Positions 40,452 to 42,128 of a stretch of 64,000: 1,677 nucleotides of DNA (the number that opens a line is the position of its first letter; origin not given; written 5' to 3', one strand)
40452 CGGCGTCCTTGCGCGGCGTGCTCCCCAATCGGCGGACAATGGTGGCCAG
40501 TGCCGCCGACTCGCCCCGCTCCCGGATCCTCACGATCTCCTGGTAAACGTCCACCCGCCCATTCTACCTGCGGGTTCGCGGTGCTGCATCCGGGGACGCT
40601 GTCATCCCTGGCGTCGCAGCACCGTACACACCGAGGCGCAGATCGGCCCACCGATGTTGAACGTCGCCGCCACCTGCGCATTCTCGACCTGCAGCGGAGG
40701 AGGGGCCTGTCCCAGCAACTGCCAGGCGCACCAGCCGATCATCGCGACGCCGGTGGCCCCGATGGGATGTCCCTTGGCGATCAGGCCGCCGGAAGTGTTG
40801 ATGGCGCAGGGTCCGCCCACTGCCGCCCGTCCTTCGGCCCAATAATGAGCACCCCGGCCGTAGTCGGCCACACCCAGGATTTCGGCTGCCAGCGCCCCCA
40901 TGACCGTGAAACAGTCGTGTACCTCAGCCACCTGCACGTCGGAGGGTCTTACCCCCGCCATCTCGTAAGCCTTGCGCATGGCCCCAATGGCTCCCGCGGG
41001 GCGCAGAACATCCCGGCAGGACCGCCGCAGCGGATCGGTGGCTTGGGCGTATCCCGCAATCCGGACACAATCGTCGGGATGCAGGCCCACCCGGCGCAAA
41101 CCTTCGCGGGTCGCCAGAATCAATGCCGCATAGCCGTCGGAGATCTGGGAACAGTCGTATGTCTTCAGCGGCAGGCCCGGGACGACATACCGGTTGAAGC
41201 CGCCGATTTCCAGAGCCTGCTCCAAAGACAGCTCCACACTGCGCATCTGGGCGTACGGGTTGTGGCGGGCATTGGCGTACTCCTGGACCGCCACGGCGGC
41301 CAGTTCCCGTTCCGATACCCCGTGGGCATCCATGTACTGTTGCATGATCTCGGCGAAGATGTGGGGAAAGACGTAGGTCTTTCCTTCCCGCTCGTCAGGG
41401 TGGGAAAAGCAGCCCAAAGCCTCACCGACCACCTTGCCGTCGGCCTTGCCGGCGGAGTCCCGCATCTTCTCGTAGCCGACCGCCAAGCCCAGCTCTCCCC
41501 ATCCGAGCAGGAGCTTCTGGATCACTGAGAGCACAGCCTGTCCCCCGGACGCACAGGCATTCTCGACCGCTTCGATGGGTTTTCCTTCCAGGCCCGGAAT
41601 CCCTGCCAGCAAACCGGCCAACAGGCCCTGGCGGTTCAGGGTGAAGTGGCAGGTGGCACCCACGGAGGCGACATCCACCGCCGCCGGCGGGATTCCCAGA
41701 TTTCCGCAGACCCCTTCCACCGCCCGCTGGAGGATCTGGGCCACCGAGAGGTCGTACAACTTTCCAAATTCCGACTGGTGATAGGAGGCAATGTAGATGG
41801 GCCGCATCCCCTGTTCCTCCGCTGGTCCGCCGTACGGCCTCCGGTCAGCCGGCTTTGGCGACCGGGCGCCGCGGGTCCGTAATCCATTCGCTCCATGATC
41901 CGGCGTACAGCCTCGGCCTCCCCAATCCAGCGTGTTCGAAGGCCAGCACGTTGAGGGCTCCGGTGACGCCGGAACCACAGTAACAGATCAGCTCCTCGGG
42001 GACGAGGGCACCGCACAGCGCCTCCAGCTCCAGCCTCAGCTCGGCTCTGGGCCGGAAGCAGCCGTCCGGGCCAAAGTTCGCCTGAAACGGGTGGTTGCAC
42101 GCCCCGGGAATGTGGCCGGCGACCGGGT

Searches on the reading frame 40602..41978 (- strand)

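Call 66: search_protein_families(library=pfam, proteins=[window:40602-41978:-], max_evalue=0.0001)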
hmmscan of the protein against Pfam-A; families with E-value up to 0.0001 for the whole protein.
window:40602-41978:- (458 aa): 3 families
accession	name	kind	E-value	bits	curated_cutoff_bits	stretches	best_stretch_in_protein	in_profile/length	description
PF22691.2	Thiolase_C_1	-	1.6e-31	109.4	28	1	322-455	12-143/144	Thiolase C-terminal domain-like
PF00108.29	Thiolase_N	-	1.2e-16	61.4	26.4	1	63-244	3-191/260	Thiolase, N-terminal domain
PF02803.24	Thiolase_C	-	9.8e-09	35.3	27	1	329-414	23-90/123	Thiolase, C-terminal domain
